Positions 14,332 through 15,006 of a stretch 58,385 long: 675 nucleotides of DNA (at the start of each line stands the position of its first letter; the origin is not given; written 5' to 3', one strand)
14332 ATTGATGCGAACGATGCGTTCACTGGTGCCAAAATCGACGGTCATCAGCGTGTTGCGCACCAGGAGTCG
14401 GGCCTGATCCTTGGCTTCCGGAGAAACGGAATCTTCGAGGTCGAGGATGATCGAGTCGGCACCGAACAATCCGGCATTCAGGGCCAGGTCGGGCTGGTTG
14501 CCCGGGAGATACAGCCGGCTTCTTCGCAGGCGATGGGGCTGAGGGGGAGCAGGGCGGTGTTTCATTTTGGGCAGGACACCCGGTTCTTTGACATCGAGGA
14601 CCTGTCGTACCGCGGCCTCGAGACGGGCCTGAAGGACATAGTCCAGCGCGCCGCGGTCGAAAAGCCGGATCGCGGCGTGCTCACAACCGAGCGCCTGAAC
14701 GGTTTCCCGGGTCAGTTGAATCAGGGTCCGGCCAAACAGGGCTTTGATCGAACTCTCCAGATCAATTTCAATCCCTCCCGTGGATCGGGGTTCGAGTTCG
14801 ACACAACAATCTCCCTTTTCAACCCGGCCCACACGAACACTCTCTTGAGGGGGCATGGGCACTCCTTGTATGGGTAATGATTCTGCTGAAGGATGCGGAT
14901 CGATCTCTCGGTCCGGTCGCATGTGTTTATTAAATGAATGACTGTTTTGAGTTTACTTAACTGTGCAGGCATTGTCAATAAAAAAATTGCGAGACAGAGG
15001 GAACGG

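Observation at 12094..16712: Citrate lyase reduced to CitF plus a CitD-CitE fusion whose acyl-carrier serine aligns with lysine; no citC/citX/citG nearby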

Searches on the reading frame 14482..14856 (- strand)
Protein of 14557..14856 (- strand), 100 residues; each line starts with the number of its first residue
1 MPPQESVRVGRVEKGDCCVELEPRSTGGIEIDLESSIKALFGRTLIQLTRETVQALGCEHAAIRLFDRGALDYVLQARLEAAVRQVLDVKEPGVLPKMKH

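Call 46: search_protein_representatives(protein=window:14557-14856:-)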
Query: 100 residues. Proteins with E-value up to 0.001 (for the whole library): 500; up to 1e-10: 38; up to 1e-30: 0. The best 150 are listed.
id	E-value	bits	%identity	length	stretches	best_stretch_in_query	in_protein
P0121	2.3e-18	82.5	49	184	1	7-99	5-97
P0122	1.4e-16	76.9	45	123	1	10-89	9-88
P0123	2.1e-16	76.3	44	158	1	8-98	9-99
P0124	4.0e-14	69.0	46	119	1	11-89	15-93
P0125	4.4e-14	68.8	43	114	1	6-99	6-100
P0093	1.0e-13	67.7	42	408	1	8-98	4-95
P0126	1.2e-13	67.4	42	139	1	8-98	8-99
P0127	1.8e-13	66.8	43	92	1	12-87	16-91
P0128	4.2e-13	65.7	39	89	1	4-87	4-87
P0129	6.5e-13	65.1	40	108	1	7-97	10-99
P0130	7.8e-13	64.8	38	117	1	9-92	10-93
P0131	1.2e-12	64.2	40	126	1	9-90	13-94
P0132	1.4e-12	64.0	39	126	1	10-93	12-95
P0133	2.1e-12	63.5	39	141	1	10-96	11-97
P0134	3.1e-12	62.9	42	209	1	10-85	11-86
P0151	6.5e-11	58.7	40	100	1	7-84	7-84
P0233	4.7e-08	49.5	40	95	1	5-85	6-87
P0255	9.6e-08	48.5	35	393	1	6-87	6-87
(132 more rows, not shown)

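Call 53: find_encoding_contigs(protein=P0233, flank=8000, max_places=2)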
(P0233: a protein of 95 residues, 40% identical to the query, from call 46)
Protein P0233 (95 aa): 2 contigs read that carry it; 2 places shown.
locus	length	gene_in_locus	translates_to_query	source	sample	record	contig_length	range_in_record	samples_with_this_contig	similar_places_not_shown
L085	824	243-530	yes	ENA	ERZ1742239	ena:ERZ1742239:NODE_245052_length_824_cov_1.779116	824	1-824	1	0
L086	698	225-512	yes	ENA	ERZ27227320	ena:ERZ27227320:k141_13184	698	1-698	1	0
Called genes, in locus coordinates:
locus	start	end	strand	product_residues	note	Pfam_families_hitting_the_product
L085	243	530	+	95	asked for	PF06857:ACP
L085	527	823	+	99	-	?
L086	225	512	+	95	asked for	PF06857:ACP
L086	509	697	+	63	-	?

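Call 54: find_encoding_contigs(protein=P0151, flank=8000, max_places=2)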
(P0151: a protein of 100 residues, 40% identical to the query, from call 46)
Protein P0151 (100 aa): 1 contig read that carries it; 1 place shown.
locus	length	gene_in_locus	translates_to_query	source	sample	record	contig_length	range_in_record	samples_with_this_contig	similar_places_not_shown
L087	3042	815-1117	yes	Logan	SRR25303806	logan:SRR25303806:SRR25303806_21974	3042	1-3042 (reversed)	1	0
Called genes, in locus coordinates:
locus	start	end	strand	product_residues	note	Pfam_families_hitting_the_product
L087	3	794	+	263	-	?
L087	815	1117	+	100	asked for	PF06857:ACP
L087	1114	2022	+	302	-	PF03328:HpcH_HpaI, PF15617:C-C_Bond_Lyase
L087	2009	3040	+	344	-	?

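Call 57: find_homologous_proteins(query=P0233, max_evalue=0.00001)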
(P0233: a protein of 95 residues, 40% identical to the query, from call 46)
Query P0233 (95 aa): 3 proteins with E <= 0.00001 among 10 candidates.
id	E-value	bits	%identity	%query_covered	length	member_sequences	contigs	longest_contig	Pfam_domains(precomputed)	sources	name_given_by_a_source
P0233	4.7e-53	195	100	100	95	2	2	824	PF06857.17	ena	-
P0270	2.6e-12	65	47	80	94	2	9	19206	PF06857.17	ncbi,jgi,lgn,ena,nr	ncbi:MAG: citrate lyase acyl carrier protein [candidate division Zixibacteria bacterium 4484_93]|nr:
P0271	4.3e-9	54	42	88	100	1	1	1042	PF06857.17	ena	-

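Call 58: find_encoding_contigs(protein=P0270, flank=10000, max_places=3)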
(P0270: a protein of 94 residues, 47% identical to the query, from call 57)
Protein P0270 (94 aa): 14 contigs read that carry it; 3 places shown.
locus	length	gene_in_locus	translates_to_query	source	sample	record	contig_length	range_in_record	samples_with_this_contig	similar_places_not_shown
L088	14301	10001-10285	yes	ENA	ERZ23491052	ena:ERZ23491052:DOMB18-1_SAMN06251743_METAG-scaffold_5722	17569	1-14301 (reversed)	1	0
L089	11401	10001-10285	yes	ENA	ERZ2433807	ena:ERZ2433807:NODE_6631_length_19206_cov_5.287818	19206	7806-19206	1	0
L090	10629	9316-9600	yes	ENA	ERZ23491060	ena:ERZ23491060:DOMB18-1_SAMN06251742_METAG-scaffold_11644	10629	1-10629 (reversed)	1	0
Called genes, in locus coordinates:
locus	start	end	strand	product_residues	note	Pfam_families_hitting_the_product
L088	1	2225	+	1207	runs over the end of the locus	PF08126:Propeptide_C25 (weak), PF01364:Peptidase_C25, PF18962:Por_Secre_tail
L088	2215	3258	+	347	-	-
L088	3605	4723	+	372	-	PF01784:DUF34_NIF3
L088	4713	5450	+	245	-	PF28175:T4SS_LegC2C7 (faint), PF24481:CT398_CC, PF02591:Zn_ribbon_9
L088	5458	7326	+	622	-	PF00075:RNase_H, PF13456:RVT_3, PF00478:IMPDH, PF03060:NMO (faint), PF00571:CBS, PF01070:FMN_dh (faint)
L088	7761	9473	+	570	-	PF01368:DHH, PF02272:DHHA1, PF17768:RecJ_OB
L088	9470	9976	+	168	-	PF02572:CobA_CobO_BtuR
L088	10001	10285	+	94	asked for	PF06857:ACP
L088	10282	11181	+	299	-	PF03328:HpcH_HpaI, PF15617:C-C_Bond_Lyase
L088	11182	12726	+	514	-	PF04223:CitF, PF13336:AcetylCoA_hyd_C (weak)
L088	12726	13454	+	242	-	PF03740:PdxJ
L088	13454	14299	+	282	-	?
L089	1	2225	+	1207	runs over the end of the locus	PF08126:Propeptide_C25 (weak), PF01364:Peptidase_C25, PF18962:Por_Secre_tail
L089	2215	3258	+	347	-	-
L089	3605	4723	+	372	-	PF01784:DUF34_NIF3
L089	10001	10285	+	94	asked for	PF06857:ACP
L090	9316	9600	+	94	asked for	PF06857:ACP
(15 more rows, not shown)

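Call 60: find_encoding_contigs(protein=P0255, flank=10000, max_places=3)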
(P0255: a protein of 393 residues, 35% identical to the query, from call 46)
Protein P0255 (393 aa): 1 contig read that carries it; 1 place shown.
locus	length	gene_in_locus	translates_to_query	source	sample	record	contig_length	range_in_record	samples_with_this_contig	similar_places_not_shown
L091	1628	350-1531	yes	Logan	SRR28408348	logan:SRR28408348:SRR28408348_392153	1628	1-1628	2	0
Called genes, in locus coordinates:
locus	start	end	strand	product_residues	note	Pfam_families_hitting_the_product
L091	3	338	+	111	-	?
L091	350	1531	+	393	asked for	PF06857:ACP, PF03328:HpcH_HpaI, PF15617:C-C_Bond_Lyase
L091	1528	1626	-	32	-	?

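Call 81: predict_structure(alignment_id=A1)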
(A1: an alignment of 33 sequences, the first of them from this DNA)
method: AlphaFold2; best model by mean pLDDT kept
length: 125 residues; sequences in the alignment: 33
mean_pLDDT: 87.4   pTM: 0.73
mean pLDDT of the five models: 87.4, 86.9, 86.8, 85.0, 81.9
residues with pLDDT >= 90: 86; 70-90: 18; 50-70: 14; < 50: 7
segments of 3 or more residues with pLDDT < 50: 123-125
pLDDT, mean of each block of 10 residues (from residue 1): 80 96 96 95 97 96 97 96 95 88 78 53 47
secondary structure, 60 per line:
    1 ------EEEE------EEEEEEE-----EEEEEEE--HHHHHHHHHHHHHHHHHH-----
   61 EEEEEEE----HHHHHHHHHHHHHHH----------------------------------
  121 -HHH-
elements in order: E7-10 E17-23 E29-35 H38-55 E61-67 H72-86

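Call 83: fold_search(model_id=the predicted structure, library=pdb)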
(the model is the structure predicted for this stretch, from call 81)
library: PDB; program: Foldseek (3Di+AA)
matches with E <= 10: 970; with E <= 0.001: 1
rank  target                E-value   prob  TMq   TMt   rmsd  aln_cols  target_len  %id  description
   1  5vit_C                7.9e-04  1.00  0.57  0.72   3.1        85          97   26  Crystal structure of a Pseudomonas malonate decarboxylase hetero-tetramer in complex with malonate (released 2017-08-16)
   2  2rdo_7                1.4e-03  0.99  0.37  0.09   5.9       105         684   14  50S subunit with EF-G(GDPNP) and RRF bound (released 2008-03-04)
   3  8rxt_A                2.3e-03  0.97  0.34  0.12   5.9        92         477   10  ComM helicase hexamer in abscence o DNA (released 2024-10-30)
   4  1dar                  3.2e-03  1.00  0.41  0.11   5.0       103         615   11  ELONGATION FACTOR G IN COMPLEX WITH GDP (released 1996-07-11)
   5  2efg_A                3.4e-03  1.00  0.40  0.11   5.2       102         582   11  TRANSLATIONAL ELONGATION FACTOR G COMPLEXED WITH GDP (released 1999-09-30)
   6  9gha_W                3.4e-03  1.00  0.41  0.10   6.5       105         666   13  Fusidic acid-locked Escherichia coli 70S ribosome with Staphylococcus aureus EF-G and a tRNA in pe/E chimeric state (C (released 2025-03-26)
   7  7cdw_B                3.9e-03  0.98  0.35  0.09   6.7       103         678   10  Crystal Structure of Mycobacterium Tuberculosis Elongation Factor G1 (released 2021-09-22)
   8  1wdt                  4.1e-03  0.98  0.35  0.09   5.5        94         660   11  Crystal structure of ttk003000868 from Thermus thermophilus HB8 (released 2005-05-17)
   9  2bv3                  5.1e-03  0.99  0.39  0.10   5.3       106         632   11  Crystal structure of a mutant elongation factor G trapped with a GTP analogue (released 2005-08-10)
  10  2om7_L                5.1e-03  0.99  0.38  0.09   6.3        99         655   11  Structural Basis for Interaction of the Ribosome with the Switch Regions of GTP-bound Elongation Factors (released 2008-01-15)
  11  2j7k                  5.4e-03  0.99  0.39  0.10   5.7       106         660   10  Crystal structure of the T84A mutant EF-G:GDPCP complex (released 2007-10-23)
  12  9ghc_W                5.8e-03  0.99  0.40  0.10   5.3        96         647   14  Pre-release fusidic acid-locked Escherichia coli 70S ribosome with Staphylococus aureus EF-G and FusB (FusB-EF-G-70S) (released 2025-03-26)
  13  7pjy_x                6.2e-03  0.99  0.39  0.09   6.2       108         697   14  Structure of the 70S-EF-G-GDP ribosome complex with tRNAs in chimeric state 1 (CHI1-EF-G-GDP) (released 2021-10-20)
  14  4m1k                  6.6e-03  0.99  0.42  0.10   5.2       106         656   11  Crystal structure of elongation factor G (EFG) (released 2014-08-06)
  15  4bts_AI               6.6e-03  0.98  0.41  0.37   5.1       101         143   16  THE CRYSTAL STRUCTURE OF THE EUKARYOTIC 40S RIBOSOMAL SUBUNIT IN COMPLEX WITH EIF1 AND EIF1A (released 2013-07-17)
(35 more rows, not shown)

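Call 91: find_homologous_proteins(query=P0255, max_evalue=1e-20)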
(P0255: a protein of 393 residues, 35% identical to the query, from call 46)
Query P0255 (393 aa): 1254 proteins with E <= 1e-20 among 8000 candidates; the best 120 are listed.
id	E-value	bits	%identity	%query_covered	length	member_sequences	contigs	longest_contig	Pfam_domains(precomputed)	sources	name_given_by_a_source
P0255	3.0e-247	837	100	100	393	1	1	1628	PF06857.17,PF03328.21,PF15617.13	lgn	-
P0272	7.8e-112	392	50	100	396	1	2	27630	PF06857.17,PF03328.21,PF15617.13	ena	-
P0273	4.6e-105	370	50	99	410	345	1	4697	PF06857.17,PF03328.21,PF15617.13,PF22484.3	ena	-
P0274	5.0e-104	366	50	99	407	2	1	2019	PF06857.17,PF03328.21,PF15617.13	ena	-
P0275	8.1e-104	366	47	100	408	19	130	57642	PF06857.17,PF03328.21,PF15617.13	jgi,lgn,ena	jgi:citrate lyase subunit beta/citryl-CoA lyase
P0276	2.7e-103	364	50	93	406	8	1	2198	PF06857.17,PF03328.21,PF15617.13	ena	-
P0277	6.6e-103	363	47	100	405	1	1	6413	PF06857.17,PF03328.21,PF15617.13,PF22484.3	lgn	-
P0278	6.7e-102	359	47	100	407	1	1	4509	PF06857.17,PF03328.21,PF15617.13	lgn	-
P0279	2.5e-101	357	48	100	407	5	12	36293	PF06857.17,PF03328.21,PF15617.13,PF22484.3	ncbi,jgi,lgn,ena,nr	ncbi:MAG TPA: citrate lyase acyl carrier protein [Bacillota bacterium]|jgi:citrate lyase subunit bet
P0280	2.7e-100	354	49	99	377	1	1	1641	PF06857.17,PF03328.21,PF15617.13,PF22484.3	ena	-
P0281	4.7e-100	353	48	99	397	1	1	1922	PF06857.17,PF03328.21,PF15617.13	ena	-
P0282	4.8e-100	353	47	99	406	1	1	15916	PF06857.17,PF03328.21,PF15617.13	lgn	-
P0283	1.2e-99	352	60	72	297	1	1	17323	PF03328.21,PF15617.13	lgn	-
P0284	1.8e-98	348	47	100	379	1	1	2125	PF06857.17,PF03328.21,PF15617.13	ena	-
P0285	5.4e-98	346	60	71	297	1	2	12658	PF03328.21,PF01274.29,PF15617.13,PF22484.3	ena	-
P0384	5.8e-94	333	45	100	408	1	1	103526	PF06857.17,PF03328.21,PF15617.13,PF22484.3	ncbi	ncbi:MAG: Citrate lyase acyl carrier protein [Desulfovibrio sp.]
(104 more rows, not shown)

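Call 93: find_encoding_contigs(protein=P0384, flank=10000, max_places=1)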
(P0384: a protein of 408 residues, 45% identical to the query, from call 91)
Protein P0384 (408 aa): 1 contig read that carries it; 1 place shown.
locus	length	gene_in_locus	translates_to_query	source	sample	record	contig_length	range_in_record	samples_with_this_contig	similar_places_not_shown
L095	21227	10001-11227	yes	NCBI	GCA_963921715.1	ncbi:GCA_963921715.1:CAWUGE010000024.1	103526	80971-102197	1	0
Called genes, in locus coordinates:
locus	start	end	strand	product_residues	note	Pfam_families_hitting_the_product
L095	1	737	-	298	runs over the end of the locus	PF00126:HTH_1, PF03466:LysR_substrate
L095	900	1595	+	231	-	PF03737:RraA-like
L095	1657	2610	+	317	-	PF16868:NMT1_3, PF09084:NMT1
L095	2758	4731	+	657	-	PF06808:DctM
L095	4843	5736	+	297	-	PF03446:NAD_binding_2, PF03807:F420_oxidored, PF09130:DUF1932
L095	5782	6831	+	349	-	PF02615:Ldh_2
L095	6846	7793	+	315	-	PF00389:2-Hacid_dh, PF03446:NAD_binding_2 (faint), PF02826:2-Hacid_dh_C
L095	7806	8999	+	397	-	PF02515:CoA_transf_3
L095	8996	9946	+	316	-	PF00682:HMGL-like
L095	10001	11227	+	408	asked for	PF06857:ACP, PF03328:HpcH_HpaI, PF15617:C-C_Bond_Lyase, PF22484:DUF6986 (faint)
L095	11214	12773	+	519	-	PF04223:CitF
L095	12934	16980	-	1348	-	PF02463:SMC_N (faint), PF13476:AAA_23 (weak), PF13514:AAA_27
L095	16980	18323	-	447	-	PF00149:Metallophos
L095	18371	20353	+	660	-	PF00005:ABC_tran, PF00006:ATP-synt_ab (faint), PF02463:SMC_N (faint), PF03193:RsgA_GTPase (faint), PF13476:AAA_23 (faint), PF13555:AAA_29 (faint), PF12848:ABC_tran_Xtn, PF00005:ABC_tran, +4 more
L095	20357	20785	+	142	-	PF03061:4HBT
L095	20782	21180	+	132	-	PF00293:NUDIX, PF14815:NUDIX_4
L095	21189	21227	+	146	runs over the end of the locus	PF04657:DMT_YdcZ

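Call 94: find_encoding_contigs(protein=P0279, flank=10000, max_places=1)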
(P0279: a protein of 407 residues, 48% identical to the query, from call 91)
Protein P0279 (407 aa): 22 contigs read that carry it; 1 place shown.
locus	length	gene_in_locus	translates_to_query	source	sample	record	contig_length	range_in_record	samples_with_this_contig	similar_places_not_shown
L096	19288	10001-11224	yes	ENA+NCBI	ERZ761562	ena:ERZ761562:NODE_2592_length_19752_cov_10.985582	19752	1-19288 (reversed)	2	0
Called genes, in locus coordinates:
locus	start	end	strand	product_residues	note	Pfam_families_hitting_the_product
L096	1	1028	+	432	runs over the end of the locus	PF13936:HTH_38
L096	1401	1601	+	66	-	PF12844:HTH_19, PF13443:HTH_26 (weak), PF13560:HTH_31 (weak), PF01381:HTH_3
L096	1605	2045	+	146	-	PF20563:DUF6773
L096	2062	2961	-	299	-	PF00165:HTH_AraC, PF12833:HTH_18, PF00165:HTH_AraC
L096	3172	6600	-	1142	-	PF00395:SLH (weak)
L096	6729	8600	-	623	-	PF06506:PrpR_N, PF00989:PAS, PF00158:Sigma54_activat, PF01078:Mg_chelatase (faint), PF14532:Sigma54_activ_2, PF07728:AAA_5, PF25601:AAA_lid_14, PF02954:HTH_8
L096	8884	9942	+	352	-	PF08218:Citrate_ly_lig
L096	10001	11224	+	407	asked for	PF06857:ACP, PF03328:HpcH_HpaI, PF15617:C-C_Bond_Lyase, PF22484:DUF6986 (weak)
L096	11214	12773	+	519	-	PF04223:CitF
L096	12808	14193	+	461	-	PF03802:CitX, PF01874:CitG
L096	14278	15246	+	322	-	PF00389:2-Hacid_dh, PF02826:2-Hacid_dh_C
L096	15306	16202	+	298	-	-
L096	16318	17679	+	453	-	PF03972:MmgE_PrpD_N, PF19305:MmgE_PrpD_C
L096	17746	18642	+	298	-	-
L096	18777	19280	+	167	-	PF05683:Fumerase_C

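Call 95: find_encoding_contigs(protein=P0275, flank=10000, max_places=1)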
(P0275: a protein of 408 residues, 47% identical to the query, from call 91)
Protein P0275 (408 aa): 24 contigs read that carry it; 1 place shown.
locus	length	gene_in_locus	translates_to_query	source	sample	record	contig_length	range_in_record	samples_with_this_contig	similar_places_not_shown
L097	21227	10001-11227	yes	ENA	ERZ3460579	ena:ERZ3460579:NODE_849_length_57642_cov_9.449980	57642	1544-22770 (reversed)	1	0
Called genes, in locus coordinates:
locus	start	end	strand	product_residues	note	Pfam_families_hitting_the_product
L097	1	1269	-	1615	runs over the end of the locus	PF13205:Big_5 (weak), PF01835:MG2 (faint), PF07703:A2M_BRD, PF00207:A2M (weak)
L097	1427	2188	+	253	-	PF00376:MerR, PF13411:MerR_1, PF09278:MerR-DNA-bind (weak), PF07739:TipAS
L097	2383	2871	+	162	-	PF20140:DUF6530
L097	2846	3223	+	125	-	-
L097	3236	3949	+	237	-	PF03167:UDG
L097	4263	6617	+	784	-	PF03477:ATP-cone, PF17975:RNR_Alpha, PF21995:RNR-II_ins_dom, PF02867:Ribonuc_red_lgC (weak)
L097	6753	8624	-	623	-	PF06506:PrpR_N, PF00989:PAS (weak), PF00158:Sigma54_activat, PF01078:Mg_chelatase (faint), PF14532:Sigma54_activ_2, PF07728:AAA_5, PF25601:AAA_lid_14, PF02954:HTH_8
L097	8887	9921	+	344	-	PF05636:HIGH_NTase1 (faint), PF08218:Citrate_ly_lig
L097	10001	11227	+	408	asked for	PF06857:ACP, PF03328:HpcH_HpaI, PF15617:C-C_Bond_Lyase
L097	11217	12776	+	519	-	PF04223:CitF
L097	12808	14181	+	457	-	PF03802:CitX, PF01874:CitG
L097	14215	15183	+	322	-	PF00389:2-Hacid_dh, PF02826:2-Hacid_dh_C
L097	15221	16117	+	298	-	-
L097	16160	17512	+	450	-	PF03972:MmgE_PrpD_N, PF19305:MmgE_PrpD_C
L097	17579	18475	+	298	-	-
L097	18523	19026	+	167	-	PF05683:Fumerase_C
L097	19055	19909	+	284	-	PF05681:Fumerase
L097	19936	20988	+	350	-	PF02615:Ldh_2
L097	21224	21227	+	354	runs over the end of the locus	PF03417:AAT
